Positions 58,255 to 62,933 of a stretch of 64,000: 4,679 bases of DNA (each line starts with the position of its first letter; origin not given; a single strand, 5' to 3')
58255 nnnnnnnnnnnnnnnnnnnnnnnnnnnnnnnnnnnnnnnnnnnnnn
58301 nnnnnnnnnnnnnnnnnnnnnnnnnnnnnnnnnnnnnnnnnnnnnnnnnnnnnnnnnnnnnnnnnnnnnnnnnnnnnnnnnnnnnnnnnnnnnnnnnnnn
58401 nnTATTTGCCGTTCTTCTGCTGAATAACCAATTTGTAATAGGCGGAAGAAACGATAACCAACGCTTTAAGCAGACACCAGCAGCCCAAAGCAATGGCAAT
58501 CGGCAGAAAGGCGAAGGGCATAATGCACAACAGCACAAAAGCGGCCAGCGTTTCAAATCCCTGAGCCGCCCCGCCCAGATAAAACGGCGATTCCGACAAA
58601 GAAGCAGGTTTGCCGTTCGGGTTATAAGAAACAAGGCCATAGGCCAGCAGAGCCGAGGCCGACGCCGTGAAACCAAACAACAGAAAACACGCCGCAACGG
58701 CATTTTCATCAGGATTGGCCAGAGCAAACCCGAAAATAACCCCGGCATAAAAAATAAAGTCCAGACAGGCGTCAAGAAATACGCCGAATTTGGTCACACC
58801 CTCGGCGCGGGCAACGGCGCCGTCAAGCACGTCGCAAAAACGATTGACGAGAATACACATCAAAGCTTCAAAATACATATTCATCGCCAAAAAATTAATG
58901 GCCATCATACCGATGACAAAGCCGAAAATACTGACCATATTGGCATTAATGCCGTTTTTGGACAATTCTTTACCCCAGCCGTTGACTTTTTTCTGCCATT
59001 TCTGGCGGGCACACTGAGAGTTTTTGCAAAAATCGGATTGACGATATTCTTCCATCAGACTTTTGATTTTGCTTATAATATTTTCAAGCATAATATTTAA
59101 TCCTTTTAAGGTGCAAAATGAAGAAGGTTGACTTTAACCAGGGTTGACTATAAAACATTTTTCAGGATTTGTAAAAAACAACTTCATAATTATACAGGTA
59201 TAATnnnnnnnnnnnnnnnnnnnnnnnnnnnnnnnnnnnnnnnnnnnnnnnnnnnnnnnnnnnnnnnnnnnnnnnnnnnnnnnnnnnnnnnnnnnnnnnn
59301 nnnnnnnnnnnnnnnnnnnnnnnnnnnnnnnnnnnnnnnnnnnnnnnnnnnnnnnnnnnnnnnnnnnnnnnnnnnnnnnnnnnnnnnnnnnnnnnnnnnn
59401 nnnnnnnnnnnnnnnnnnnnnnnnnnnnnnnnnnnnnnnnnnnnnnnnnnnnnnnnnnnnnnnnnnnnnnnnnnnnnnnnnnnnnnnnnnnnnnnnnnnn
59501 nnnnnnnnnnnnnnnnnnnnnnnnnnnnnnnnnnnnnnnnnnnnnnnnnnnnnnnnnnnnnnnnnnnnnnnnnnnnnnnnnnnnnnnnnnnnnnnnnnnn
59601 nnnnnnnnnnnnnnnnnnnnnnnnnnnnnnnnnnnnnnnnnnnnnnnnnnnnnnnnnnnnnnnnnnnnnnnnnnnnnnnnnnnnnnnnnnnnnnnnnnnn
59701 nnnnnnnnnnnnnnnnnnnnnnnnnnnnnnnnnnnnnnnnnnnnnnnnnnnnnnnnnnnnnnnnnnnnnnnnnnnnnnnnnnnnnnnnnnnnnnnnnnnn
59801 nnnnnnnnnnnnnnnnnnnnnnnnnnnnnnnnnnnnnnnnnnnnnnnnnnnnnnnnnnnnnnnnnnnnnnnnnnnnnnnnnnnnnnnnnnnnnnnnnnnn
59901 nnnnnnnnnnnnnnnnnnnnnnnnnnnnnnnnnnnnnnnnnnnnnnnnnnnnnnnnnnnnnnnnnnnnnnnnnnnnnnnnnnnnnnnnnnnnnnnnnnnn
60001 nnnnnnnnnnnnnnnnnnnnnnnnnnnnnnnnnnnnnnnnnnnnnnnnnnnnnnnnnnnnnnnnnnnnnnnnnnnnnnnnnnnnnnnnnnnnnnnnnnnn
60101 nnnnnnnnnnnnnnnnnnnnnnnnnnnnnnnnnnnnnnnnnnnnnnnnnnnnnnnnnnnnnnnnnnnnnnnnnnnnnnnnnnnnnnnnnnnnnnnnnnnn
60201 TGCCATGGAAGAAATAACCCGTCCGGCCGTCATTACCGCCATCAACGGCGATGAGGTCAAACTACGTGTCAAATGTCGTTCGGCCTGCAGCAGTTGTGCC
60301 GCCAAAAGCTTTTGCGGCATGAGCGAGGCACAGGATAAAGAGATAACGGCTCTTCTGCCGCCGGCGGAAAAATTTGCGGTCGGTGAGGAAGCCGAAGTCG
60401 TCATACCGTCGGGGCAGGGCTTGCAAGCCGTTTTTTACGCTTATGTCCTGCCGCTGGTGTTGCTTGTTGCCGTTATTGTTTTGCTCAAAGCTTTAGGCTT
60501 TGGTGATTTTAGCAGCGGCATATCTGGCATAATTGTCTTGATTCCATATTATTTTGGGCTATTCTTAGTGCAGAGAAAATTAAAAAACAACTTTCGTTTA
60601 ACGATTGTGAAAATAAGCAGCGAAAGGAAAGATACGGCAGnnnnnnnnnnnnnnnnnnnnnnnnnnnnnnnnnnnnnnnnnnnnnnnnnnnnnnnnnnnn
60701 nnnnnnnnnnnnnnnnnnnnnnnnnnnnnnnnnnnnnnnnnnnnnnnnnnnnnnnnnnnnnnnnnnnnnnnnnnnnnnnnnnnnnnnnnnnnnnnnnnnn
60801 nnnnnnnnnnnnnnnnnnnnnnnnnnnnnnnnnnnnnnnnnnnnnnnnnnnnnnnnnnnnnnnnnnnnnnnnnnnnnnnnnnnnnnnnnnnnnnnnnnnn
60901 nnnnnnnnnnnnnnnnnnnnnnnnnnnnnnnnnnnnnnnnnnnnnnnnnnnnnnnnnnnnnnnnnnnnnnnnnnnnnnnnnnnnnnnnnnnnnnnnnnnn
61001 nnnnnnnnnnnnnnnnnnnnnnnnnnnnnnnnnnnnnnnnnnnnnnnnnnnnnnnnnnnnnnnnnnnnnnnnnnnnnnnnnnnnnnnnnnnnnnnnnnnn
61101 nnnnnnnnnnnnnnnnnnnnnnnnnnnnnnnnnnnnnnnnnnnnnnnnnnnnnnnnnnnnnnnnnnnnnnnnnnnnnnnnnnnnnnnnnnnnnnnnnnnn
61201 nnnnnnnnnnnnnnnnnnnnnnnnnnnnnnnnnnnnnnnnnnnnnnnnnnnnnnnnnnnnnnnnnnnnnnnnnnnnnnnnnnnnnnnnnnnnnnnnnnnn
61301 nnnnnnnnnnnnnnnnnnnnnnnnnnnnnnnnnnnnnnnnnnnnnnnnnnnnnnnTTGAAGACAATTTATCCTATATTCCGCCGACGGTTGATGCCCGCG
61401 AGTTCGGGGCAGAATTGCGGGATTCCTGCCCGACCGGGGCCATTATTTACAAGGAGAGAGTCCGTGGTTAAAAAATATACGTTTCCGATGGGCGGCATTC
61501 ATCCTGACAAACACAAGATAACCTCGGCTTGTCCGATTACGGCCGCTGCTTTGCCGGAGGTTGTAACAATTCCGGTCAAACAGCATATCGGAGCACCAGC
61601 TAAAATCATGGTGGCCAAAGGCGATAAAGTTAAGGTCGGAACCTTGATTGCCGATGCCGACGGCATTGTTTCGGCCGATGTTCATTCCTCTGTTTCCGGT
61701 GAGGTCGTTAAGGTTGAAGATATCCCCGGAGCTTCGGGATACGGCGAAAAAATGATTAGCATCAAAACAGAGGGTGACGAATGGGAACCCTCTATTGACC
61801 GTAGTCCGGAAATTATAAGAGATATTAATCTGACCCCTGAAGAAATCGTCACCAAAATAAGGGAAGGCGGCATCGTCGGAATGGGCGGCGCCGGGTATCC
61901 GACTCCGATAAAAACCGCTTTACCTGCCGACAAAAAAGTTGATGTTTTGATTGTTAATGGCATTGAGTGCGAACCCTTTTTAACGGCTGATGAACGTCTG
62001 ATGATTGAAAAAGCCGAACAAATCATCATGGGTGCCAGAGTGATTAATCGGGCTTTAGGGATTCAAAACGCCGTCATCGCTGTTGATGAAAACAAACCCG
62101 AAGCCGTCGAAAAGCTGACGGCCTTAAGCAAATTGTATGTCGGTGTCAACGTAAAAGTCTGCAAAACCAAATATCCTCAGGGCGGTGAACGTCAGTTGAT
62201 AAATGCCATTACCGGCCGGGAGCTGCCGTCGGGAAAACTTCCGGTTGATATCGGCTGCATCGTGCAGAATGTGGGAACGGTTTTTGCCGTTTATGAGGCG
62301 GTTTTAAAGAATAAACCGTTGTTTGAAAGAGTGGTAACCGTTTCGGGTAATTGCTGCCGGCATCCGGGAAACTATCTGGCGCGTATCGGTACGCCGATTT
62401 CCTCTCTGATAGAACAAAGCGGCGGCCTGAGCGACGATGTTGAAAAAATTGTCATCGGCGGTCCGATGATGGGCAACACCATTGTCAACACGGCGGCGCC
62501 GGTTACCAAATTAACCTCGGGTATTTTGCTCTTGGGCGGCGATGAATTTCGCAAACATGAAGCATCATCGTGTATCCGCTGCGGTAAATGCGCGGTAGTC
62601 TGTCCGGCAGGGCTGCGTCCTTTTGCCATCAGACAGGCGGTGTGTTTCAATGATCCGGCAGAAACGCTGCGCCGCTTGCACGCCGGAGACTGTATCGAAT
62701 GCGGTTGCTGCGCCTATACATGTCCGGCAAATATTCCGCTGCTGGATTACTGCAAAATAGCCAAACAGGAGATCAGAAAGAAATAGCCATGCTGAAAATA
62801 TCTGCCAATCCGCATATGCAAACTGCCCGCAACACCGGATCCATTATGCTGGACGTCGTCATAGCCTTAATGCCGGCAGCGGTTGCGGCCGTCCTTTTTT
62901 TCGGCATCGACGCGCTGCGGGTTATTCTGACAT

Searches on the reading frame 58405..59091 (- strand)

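Call 35: search_protein_families(library=pfam, proteins=[window:58405-59091:-], max_evalue=0.001)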
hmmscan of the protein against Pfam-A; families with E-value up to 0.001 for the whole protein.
window:58405-59091:- (229 aa): 1 family
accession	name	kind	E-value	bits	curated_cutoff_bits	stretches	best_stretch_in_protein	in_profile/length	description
PF01066.26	CDP-OH_P_transf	-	1.7e-09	38.7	22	1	50-203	4-150/152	CDP-alcohol phosphatidyltransferase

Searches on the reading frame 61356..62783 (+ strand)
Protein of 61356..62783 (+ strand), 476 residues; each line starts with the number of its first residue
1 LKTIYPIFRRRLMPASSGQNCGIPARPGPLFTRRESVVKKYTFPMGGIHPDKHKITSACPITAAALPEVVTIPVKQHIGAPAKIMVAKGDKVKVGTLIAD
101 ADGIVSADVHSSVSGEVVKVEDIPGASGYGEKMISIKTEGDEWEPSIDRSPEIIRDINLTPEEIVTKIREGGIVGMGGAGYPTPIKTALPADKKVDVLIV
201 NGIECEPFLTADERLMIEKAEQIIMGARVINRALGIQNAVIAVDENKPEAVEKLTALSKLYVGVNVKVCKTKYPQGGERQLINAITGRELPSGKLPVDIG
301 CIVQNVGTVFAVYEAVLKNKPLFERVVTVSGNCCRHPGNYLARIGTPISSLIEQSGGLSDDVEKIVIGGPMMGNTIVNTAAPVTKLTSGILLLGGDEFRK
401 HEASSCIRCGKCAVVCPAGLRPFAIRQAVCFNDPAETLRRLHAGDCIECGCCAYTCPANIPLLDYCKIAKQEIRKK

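Call 35: search_protein_families(library=pfam, proteins=[window:61356-62783:+], max_evalue=0.001)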
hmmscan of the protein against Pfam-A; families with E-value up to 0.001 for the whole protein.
window:61356-62783:+ (476 aa): 12 families
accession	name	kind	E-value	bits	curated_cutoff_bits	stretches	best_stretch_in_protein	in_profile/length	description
PF01512.22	Complex1_51K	-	3e-49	167.2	31.2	1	168-314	1-150/150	Nuo51 FMN-binding domain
PF13375.12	RnfC_N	-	5e-29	100.7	25.6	1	46-140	5-100/101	RnfC Barrel sandwich hybrid domain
PF10531.15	SLBB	-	5.4e-12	45.8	27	1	326-373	1-53/55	SLBB domain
PF13534.11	Fer4_17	-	5.8e-07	30.4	22.2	1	399-420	39-60/61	4Fe-4S dicluster domain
PF00037.32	Fer4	-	2.1e-06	27.7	21.1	1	404-419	6-21/24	4Fe-4S binding domain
PF12838.12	Fer4_7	-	2.7e-06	28.2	27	1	405-460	1-52/52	4Fe-4S dicluster domain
PF12837.12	Fer4_6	-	2.7e-05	24.3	25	1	401-419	4-22/24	4Fe-4S binding domain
PF13237.11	Fer4_10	-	4.4e-05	23.8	25.5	1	401-457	4-53/53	4Fe-4S dicluster domain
PF12797.12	Fer4_2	-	6.3e-05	23.1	24.5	1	401-418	5-22/22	4Fe-4S binding domain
PF13183.11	Fer4_8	-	7.1e-05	23.7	27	0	402-460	1-68/68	4Fe-4S dicluster domain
PF13187.11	Fer4_9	-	0.00041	20.8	27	0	406-459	2-50/52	4Fe-4S dicluster domain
PF13746.11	Fer4_18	-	0.00063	20.4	27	0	396-420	51-75/114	4Fe-4S dicluster domain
